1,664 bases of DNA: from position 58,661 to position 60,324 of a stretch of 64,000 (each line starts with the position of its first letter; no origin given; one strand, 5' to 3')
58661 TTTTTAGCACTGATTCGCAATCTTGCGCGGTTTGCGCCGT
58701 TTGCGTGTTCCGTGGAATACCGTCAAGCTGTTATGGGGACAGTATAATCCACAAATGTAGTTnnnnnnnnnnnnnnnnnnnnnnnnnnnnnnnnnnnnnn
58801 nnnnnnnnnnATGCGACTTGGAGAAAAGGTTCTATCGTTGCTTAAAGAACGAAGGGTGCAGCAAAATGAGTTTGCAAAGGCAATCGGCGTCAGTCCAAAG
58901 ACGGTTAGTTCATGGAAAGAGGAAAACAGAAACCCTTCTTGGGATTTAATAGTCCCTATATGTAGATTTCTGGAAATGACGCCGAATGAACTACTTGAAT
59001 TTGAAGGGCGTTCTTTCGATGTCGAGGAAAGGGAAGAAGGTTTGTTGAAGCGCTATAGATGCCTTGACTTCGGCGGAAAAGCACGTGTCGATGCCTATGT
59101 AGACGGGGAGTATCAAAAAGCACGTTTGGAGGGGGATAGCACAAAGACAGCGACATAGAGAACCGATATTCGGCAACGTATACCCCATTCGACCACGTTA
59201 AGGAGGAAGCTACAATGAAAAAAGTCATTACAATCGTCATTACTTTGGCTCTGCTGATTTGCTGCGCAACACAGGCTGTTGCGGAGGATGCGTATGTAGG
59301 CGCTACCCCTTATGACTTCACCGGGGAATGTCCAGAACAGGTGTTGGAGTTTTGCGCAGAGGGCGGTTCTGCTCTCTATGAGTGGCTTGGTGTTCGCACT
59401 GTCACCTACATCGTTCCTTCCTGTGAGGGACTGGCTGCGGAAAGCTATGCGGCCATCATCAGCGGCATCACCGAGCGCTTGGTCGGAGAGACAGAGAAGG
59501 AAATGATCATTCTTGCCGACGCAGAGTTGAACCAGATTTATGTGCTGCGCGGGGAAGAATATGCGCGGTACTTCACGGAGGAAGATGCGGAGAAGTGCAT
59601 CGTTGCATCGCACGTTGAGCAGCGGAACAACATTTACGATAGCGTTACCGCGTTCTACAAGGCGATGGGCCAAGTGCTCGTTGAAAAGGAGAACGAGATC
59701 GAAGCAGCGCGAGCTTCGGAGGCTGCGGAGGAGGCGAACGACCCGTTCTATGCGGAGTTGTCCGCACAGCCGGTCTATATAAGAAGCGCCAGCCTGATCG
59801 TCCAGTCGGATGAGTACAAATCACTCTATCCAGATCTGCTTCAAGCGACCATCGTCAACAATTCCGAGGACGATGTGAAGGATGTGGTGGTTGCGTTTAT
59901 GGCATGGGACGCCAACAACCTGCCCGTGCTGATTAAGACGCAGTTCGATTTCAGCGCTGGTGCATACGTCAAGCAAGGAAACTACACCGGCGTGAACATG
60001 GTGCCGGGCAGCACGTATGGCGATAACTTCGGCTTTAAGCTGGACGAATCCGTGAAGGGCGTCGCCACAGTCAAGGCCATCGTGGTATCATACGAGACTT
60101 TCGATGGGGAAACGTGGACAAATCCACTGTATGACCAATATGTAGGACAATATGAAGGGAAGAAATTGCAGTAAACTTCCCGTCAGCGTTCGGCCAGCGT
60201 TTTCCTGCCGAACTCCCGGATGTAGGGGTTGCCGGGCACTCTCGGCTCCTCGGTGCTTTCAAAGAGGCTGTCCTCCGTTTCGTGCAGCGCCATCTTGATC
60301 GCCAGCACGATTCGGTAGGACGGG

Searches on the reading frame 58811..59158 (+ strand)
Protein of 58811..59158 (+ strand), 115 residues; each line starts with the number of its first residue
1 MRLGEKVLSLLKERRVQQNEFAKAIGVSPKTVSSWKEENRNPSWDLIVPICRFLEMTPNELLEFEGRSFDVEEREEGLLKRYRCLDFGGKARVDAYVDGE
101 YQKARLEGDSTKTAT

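Call 11: search_protein_families(library=pfam, proteins=[window:58811-59158:+], max_evalue=0.01)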
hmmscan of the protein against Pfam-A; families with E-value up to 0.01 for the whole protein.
window:58811-59158:+ (115 aa): 7 families
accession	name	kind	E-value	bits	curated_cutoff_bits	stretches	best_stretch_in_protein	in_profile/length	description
PF13443.12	HTH_26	-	1e-10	42.2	22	1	9-65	4-61/63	Cro/C1-type HTH DNA-binding domain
PF01381.28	HTH_3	-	3.4e-07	30.6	23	1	10-61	4-55/55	Helix-turn-helix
PF12844.13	HTH_19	-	0.00013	22.3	30.2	1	4-63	1-60/64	Helix-turn-helix domain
PF13560.12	HTH_31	-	0.00018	22.2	27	1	12-63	10-63/64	Helix-turn-helix domain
PF13518.12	HTH_28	-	0.0031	18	25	1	6-41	4-38/52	Helix-turn-helix domain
PF14549.12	P22_Cro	-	0.008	16.4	30.2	0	18-38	12-32/60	DNA-binding transcriptional regulator Cro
PF07022.19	Phage_CI_repr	-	0.0088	16.8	22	0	17-50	14-46/65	Bacteriophage CI repressor helix-turn-helix domain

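Call 12: search_protein_families(library=phrogs, proteins=[window:58811-59158:+], max_evalue=0.001)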
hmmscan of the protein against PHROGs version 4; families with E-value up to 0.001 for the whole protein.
window:58811-59158:+ (115 aa): 19 families
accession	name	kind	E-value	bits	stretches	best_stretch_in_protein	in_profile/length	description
phrog_8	-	transcription regulation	7.8e-12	46.3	1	3-74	162-228/346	transcriptional regulator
phrog_2967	-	transcription regulation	1.3e-09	38.9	1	10-67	18-75/225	transcriptional regulator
phrog_3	-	transcription regulation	7.2e-09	36.9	1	1-75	87-161/430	transcriptional repressor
phrog_4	-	transcription regulation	2.5e-07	31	1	1-74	135-204/400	transcriptional repressor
phrog_638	-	transcription regulation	6.6e-07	30.3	1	6-61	6-63/145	transcriptional regulator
phrog_4441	-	DNA, RNA and nucleotide metabolism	5.6e-06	27.6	1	21-63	24-66/98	HTH DNA binding protein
phrog_35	-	transcription regulation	1.2e-05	26.5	1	13-64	84-136/181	transcriptional repressor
phrog_2439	-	transcription regulation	1.7e-05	24.9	1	5-62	10-67/367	transcriptional regulator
phrog_2328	-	transcription regulation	3.1e-05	24.8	1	3-48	16-61/128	transcriptional repressor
phrog_2104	-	unknown function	4.2e-05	24.7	1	13-43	50-80/103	-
phrog_8898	-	unknown function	5.8e-05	23.7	1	6-44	5-44/70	-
phrog_7241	-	transcription regulation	6.3e-05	24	1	7-62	66-121/122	transcriptional regulator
phrog_18342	-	transcription regulation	0.00011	23.2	1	7-63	23-81/123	transcriptional repressor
phrog_725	-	transcription regulation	0.00058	20.8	1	15-55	25-59/101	CII-like regulator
phrog_1373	-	transcription regulation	0.00059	20.8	1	3-59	64-120/166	transcriptional regulator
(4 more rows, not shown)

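Call 15: find_related_loci(query=window:58811-59158:+, collection=viral_contigs, flank=4000)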
Query window:58811-59158:+ (115 aa) in viral_contigs; peptide patterns used: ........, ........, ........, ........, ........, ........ (x = any residue, [..] = any of these).
7 stretches matched a pattern, but none encodes a relative of the query by tblastn (E <= 1e-3).

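Call 28: find_homologous_proteins(query=window:58811-59158:+)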
Query window:58811-59158:+ (115 aa): 8 proteins with E <= 0.001 among 10 candidates.
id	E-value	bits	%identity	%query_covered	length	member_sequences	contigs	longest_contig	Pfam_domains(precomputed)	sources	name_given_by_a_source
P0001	4.6e-58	212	86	99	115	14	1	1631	PF12844.14,PF01381.29,PF13443.13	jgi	jgi:transcriptional regulator with XRE-family HTH domain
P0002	5.5e-38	148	62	100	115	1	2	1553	PF01381.29,PF13443.13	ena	-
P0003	6.9e-34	134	56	99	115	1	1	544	PF01381.29,PF13443.13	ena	-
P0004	7.8e-33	131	57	100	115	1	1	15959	PF01381.29,PF13443.13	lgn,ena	-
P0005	3.7e-32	129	57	100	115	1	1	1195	PF13443.13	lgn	-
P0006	9.4e-31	124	56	94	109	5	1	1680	PF01381.29,PF13443.13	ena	-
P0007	2.2e-15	75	44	89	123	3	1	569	PF13443.13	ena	-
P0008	3.5e-14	71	44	89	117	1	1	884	PF13443.13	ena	-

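Call 29: find_encoding_contigs(protein=P0004, flank=3000, max_places=3)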
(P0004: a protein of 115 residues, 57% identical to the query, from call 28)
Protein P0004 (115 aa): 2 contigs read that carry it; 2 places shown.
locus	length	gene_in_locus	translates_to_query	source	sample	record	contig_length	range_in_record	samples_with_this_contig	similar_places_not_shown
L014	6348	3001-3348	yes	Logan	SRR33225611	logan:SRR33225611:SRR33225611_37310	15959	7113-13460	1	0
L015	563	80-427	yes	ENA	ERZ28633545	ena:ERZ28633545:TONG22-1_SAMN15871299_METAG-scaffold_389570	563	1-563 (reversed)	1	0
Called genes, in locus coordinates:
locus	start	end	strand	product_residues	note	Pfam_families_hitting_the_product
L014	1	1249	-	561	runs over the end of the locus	PF13708:DUF4942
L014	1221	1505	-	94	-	-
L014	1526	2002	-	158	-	-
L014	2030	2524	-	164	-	-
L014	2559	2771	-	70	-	PF12844:HTH_19 (weak), PF13560:HTH_31, PF01381:HTH_3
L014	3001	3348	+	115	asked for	PF01381:HTH_3 (weak), PF13443:HTH_26 (weak)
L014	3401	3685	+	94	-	-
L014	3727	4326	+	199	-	PF19092:DUF5780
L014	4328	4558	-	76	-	PF12844:HTH_19, PF13560:HTH_31 (weak), PF01381:HTH_3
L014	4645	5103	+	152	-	PF12844:HTH_19, PF13560:HTH_31, PF01381:HTH_3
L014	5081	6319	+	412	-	PF14659:Phage_int_SAM_3 (weak), PF00589:Phage_integrase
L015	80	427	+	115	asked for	PF01381:HTH_3 (weak), PF13443:HTH_26 (weak)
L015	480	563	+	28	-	?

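Call 30: find_encoding_contigs(protein=P0002, flank=2000, max_places=3)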
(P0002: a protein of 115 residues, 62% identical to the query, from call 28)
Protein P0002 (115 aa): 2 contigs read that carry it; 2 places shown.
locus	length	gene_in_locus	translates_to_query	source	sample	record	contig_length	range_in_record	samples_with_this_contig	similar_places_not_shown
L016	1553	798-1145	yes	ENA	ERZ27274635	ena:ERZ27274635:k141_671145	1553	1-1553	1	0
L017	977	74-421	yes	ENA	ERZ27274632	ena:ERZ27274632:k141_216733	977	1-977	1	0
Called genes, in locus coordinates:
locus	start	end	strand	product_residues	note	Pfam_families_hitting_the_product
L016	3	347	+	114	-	?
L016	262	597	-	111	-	-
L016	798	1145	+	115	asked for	PF01381:HTH_3 (weak), PF13443:HTH_26 (weak)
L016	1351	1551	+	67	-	?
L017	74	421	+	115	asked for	PF01381:HTH_3 (weak), PF13443:HTH_26 (weak)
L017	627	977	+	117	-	?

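Call 31: find_encoding_contigs(protein=P0006, flank=2000, max_places=3)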
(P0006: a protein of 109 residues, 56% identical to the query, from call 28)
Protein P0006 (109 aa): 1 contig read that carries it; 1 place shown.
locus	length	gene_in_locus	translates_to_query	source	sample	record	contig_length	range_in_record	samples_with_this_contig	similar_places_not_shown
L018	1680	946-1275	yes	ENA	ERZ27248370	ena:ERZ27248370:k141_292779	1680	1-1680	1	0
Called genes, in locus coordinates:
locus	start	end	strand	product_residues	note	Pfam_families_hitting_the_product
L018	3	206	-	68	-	?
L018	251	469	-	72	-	-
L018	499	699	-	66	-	PF13560:HTH_31, PF12844:HTH_19 (weak), PF01381:HTH_3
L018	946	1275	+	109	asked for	PF01381:HTH_3 (weak), PF13443:HTH_26 (weak)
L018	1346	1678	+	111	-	?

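Call 32: find_encoding_contigs(protein=P0005, flank=2000, max_places=3)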
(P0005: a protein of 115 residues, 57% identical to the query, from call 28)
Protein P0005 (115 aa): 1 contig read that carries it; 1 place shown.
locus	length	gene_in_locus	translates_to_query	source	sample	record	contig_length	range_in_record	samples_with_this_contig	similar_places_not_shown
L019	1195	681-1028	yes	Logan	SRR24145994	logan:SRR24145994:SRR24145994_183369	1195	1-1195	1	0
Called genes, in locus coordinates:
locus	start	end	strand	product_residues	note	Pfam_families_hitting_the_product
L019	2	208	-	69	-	?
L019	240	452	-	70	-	PF13560:HTH_31 (weak), PF12844:HTH_19 (weak), PF01381:HTH_3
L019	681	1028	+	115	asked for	PF13443:HTH_26 (weak)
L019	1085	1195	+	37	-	?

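Call 51: find_encoding_contigs(protein=P0007, flank=1000, max_places=2)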
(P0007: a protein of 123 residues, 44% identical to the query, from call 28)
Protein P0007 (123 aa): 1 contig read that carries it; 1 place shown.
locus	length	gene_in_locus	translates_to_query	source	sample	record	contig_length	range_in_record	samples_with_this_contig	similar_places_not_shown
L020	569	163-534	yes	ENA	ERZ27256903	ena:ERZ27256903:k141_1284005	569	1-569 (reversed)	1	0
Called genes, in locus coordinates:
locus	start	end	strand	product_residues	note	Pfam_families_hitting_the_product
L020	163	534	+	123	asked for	PF13443:HTH_26 (weak)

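Call 52: find_encoding_contigs(protein=P0008, flank=1000, max_places=2)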
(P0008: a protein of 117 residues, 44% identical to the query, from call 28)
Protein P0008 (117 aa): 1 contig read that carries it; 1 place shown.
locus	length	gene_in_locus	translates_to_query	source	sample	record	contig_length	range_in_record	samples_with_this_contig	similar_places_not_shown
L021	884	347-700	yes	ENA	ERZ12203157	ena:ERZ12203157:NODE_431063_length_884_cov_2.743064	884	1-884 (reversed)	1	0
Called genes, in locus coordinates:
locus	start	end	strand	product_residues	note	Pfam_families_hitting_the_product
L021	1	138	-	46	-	?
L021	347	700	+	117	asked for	PF13443:HTH_26 (weak)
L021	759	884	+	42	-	?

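Call 53: find_encoding_contigs(protein=P0003, flank=1000, max_places=2)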
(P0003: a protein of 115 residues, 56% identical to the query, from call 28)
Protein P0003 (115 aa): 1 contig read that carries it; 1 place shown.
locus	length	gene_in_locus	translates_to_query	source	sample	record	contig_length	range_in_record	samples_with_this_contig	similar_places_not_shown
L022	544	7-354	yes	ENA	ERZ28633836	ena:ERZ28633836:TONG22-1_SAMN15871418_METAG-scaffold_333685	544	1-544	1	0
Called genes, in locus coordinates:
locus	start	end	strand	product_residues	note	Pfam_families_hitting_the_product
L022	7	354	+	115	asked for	PF01381:HTH_3 (weak), PF13443:HTH_26 (weak)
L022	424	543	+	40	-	?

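Call 59: search_solved_structures(query=window:58811-59158:+, max_evalue=0.01)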
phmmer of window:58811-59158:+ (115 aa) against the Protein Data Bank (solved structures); distinct sequences matched with E-value up to 0.01: 6.
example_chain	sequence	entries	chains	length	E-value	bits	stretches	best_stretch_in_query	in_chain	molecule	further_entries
1adr_A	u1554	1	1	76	0.00018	25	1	3-64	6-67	P22 C2 REPRESSOR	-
3jxb_C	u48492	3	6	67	0.00019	24.9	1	3-63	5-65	Repressor protein C2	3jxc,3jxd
2r1j_L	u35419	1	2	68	0.0002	24.9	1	3-63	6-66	Repressor protein C2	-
3bs3_A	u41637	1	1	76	0.00078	23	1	9-63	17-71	Putative DNA-binding protein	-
2kpj_A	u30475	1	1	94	0.0038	20.7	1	8-78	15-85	SOS-response transcriptional repressor, LexA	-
8tac_A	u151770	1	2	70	0.009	19.5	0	2-54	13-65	DBP48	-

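Call 61: find_related_loci(query=A3, collection=viral_contigs, flank=3000)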
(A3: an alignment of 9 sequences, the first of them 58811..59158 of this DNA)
Query A3 (115 aa) in viral_contigs; peptide patterns used: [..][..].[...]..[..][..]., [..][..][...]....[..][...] (x = any residue, [..] = any of these).
34 stretches matched a pattern; 6 encode a relative of the query (tblastn E <= 1e-3); 6 distinct loci.
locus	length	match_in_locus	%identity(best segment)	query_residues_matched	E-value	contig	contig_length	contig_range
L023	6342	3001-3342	59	1-114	6e-40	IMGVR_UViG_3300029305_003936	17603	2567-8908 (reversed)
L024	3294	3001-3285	62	1-95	4e-38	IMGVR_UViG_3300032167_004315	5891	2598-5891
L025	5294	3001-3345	43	14-115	6e-23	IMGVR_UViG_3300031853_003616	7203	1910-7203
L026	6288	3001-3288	38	23-114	1e-16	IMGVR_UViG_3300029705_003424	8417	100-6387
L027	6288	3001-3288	38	23-114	1e-16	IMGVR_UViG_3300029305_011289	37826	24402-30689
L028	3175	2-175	48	57-114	2e-11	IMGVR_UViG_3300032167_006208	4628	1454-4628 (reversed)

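Call 68: predict_structure(alignment_id=A3)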
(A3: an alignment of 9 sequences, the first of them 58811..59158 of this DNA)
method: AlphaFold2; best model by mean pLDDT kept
length: 115 residues; sequences in the alignment: 9
mean_pLDDT: 70.6   pTM: 0.49
mean pLDDT of the five models: 70.6, 68.6, 67.9, 66.4, 65.4
residues with pLDDT >= 90: 0; 70-90: 60; 50-70: 43; < 50: 12
segments of 3 or more residues with pLDDT < 50: 66-69, 108-115
pLDDT, mean of each block of 10 residues (from residue 1): 83 88 87 77 84 85 60 60 56 57 54 42
secondary structure, 60 per line:
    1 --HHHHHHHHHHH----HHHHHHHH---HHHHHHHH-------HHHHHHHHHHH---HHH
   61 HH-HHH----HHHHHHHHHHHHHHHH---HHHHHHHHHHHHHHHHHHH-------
elements in order: H3-13 H18-25 H29-36 H44-54 H58-62 H71-86 H90-108

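Call 76: fold_search(model_id=the predicted structure, library=pdb)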
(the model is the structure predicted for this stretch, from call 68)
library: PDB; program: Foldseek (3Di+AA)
matches with E <= 10: 598; with E <= 0.001: 1
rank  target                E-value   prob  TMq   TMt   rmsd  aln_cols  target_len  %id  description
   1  3f51_A                8.0e-04  1.00  0.49  0.59  10.5        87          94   24  Crystal Structure of the clp gene regulator ClgR from Corynebacterium glutamicum (released 2008-11-18)
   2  3f51_C                1.0e-03  1.00  0.49  0.62  10.0        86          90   24  Crystal Structure of the clp gene regulator ClgR from Corynebacterium glutamicum (released 2008-11-18)
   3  1b0n_A                1.1e-03  1.00  0.48  0.53  11.2       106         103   23  SINR PROTEIN/SINI PROTEIN COMPLEX (released 1999-01-13)
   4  6rnz_A                1.2e-03  1.00  0.50  0.83   1.5        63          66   25  Crystal structure of the N-terminal HTH DNA-binding domain of the essential repressor DdrO from radiation-resistant De (released 2019-10-09)
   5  6jq1_A                1.4e-03  1.00  0.50  0.45   1.5        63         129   27  Crystal Structure of DdrO from Deinococcus geothermalis (released 2019-08-28)
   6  6jq1_B                1.5e-03  1.00  0.50  0.45   1.6        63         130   27  Crystal Structure of DdrO from Deinococcus geothermalis (released 2019-08-28)
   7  3jxb_C                1.5e-03  1.00  0.47  0.76   1.8        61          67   23  Crystal structure of the P22 c2 repressor protein in complex with synthetic operator 9C (released 2010-01-19)
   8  3f51_B                1.6e-03  1.00  0.48  0.59   9.2        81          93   23  Crystal Structure of the clp gene regulator ClgR from Corynebacterium glutamicum (released 2008-11-18)
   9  3f51_F                1.6e-03  1.00  0.48  0.58  10.9        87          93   24  Crystal Structure of the clp gene regulator ClgR from Corynebacterium glutamicum (released 2008-11-18)
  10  1adr_MODEL_1_A        1.7e-03  1.00  0.50  0.73   3.3        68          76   22  DETERMINATION OF THE NUCLEAR MAGNETIC RESONANCE STRUCTURE OF THE DNA-BINDING DOMAIN OF THE P22 C2 REPRESSOR (1 (released 1994-01-31)
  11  7t5u                  1.9e-03  1.00  0.47  0.76   2.2        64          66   26  Structure of E. coli MS115-1 CapH N-terminal domain (released 2022-09-14)
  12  3f51_D                1.9e-03  1.00  0.49  0.59   9.9        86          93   24  Crystal Structure of the clp gene regulator ClgR from Corynebacterium glutamicum (released 2008-11-18)
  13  6rnx_A                2.4e-03  1.00  0.50  0.46   1.5        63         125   25  Crystal structure of the essential repressor DdrO from radiation-resistant Deinococcus bacteria (Deinococcus deserti) (released 2019-10-09)
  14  3f52_A                2.4e-03  1.00  0.48  0.69   3.9        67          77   25  Crystal structure of the clp gene regulator ClgR from C. glutamicum (released 2008-11-18)
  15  3jxb_D                3.0e-03  1.00  0.47  0.77   1.8        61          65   23  Crystal structure of the P22 c2 repressor protein in complex with synthetic operator 9C (released 2010-01-19)
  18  2r1j_L                3.5e-03  1.00  0.47  0.76   1.8        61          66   23  Crystal Structure of the P22 c2 Repressor protein in complex with the synthetic operator 9T (released 2008-04-29)
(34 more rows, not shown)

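Call 87: search_solved_structures(query=window:58811-59158:+, max_evalue=10)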
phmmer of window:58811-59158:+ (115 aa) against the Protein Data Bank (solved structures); distinct sequences matched with E-value up to 10: 18.
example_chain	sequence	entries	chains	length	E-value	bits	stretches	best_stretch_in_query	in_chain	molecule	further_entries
1adr_A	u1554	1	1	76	0.00018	25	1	3-64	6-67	P22 C2 REPRESSOR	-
3jxb_C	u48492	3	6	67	0.00019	24.9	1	3-63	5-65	Repressor protein C2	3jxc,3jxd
2r1j_L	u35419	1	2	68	0.0002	24.9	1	3-63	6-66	Repressor protein C2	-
3bs3_A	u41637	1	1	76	0.00078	23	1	9-63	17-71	Putative DNA-binding protein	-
2kpj_A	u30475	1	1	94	0.0038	20.7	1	8-78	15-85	SOS-response transcriptional repressor, LexA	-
8tac_A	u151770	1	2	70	0.009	19.5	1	2-54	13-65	DBP48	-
1utx_A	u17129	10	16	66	0.013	19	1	8-61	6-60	CYLR2 | cytolysin regulator 2 | PUTATIVE TRANSCRIPTION REGULATOR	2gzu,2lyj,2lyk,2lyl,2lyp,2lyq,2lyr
2xiu_A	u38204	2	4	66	0.018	18.5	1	8-63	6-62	CYLR2 | CYLR2 SYNONYM CYTOLYSIN REPRESSOR 2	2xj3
3tyr_A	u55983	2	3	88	0.018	18.5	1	6-63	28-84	Transcriptional regulator | Predicted transcriptional regulator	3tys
2p5t_A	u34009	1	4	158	0.024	18.1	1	3-61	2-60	Putative transcriptional regulator PezA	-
8qe9_2A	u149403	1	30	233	0.024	18.1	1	5-76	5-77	Helix-turn-helix XRE family protein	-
8q86_A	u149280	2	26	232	0.031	17.8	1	7-76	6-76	Helix-turn-helix XRE family protein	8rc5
9iaq_A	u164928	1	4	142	0.15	15.6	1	10-91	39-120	HTH cro/C1-type domain-containing protein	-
6jq1_A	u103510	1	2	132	0.28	14.7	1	1-71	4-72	Transcriptional regulator, XRE family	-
1r71_A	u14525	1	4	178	0.37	14.4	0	81-104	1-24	Transcriptional repressor protein korB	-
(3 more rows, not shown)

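Call 95: search_dna_similar(query=window:58811-59158:+, collection=phages, mode=protein, max_evalue=0.001, max_rows=15)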
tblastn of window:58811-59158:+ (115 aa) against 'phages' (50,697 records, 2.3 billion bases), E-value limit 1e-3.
Records with a match: 32; places in all: 32; records where one place covers at least 80% of the query: 3.
Best place of each record, by identity: <60% 32.
By first word of the organism name: Bacteriophage 10; Clostridium 6; Ruminococcus 5; phage 3; bajarodmic 3; Evtepia 2; Plasmavirus 2; Coprococcus 1.
By host as written in the record: - 15; [Ruminococcus] gnavus ATCC 29149 4; Clostridium tetani ATCC 453 2; Clostridium tetani ATCC 19406 2; Clostridium tetani C2 2; Evtepia sp. 900546255 1; Evtepia sp. 1; Mycoplasma sp. 1; and 4 more.
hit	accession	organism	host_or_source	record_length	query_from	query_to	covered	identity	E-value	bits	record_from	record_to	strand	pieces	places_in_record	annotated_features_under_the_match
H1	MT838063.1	Bacteriophage sp.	human fecal samples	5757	3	97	83%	35.0%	1e-8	57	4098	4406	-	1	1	record has no annotation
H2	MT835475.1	Bacteriophage sp.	human fecal samples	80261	5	93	77%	35.6%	9e-9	57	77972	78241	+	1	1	record has no annotation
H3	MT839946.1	Bacteriophage sp.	human fecal samples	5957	3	99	84%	29.6%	2e-7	53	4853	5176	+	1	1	record has no annotation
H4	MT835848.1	Bacteriophage sp.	human fecal samples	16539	3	99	84%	29.6%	2e-7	53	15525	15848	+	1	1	record has no annotation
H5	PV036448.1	phage NatCom_34192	human feces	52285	1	62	54%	41.3%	2e-6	50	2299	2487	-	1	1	hypothetical protein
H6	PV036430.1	phage NatCom_20922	human feces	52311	1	62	54%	41.3%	2e-6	50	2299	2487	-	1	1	hypothetical protein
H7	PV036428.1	phage NatCom_18656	human feces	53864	1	62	54%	41.3%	2e-6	50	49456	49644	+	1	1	hypothetical protein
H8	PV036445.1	Evtepia phage NatCom_42594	Evtepia sp. 900546255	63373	1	62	54%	41.3%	2e-6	50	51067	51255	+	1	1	transcriptional repressor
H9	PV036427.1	Evtepia phage NatCom_11697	Evtepia sp.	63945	1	62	54%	41.3%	2e-6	50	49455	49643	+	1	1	hypothetical protein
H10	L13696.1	Plasmavirus L2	Mycoplasma sp.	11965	1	65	57%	39.1%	4e-4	44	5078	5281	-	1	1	none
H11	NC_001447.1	Plasmavirus L2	Acholeplasma laidlawii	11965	1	65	57%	39.1%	4e-4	44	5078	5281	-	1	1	none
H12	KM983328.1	Clostridium phage phiCT453B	Clostridium tetani ATCC 453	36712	3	87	74%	28.9%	8e-5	45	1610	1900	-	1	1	XRE family transcriptional regulator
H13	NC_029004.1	Clostridium phage phiCT453B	Clostridium tetani ATCC 453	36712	3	87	74%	28.9%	8e-5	45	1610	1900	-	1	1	transcriptional regulator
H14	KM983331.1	Clostridium phage phiCT19406B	Clostridium tetani ATCC 19406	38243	3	87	74%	28.9%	8e-5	45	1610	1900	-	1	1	XRE family transcriptional regulator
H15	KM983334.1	Clostridium phage phiCTC2B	Clostridium tetani C2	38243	3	87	74%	28.9%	8e-5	45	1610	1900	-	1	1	XRE family transcriptional regulator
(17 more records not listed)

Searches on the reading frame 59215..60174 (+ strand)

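Call 11: search_protein_families(library=pfam, proteins=[window:59215-60174:+], max_evalue=0.01)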
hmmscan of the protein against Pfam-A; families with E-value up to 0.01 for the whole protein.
window:59215-60174:+ (319 aa): 1 family
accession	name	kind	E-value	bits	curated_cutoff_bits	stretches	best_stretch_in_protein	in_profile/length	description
PF19092.6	DUF5780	-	3.7e-26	91.9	28.2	1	209-316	2-109/109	Family of unknown function (DUF5780)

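Call 12: search_protein_families(library=phrogs, proteins=[window:59215-60174:+], max_evalue=0.001)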
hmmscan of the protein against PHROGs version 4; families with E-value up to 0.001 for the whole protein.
window:59215-60174:+ (319 aa): 0 families
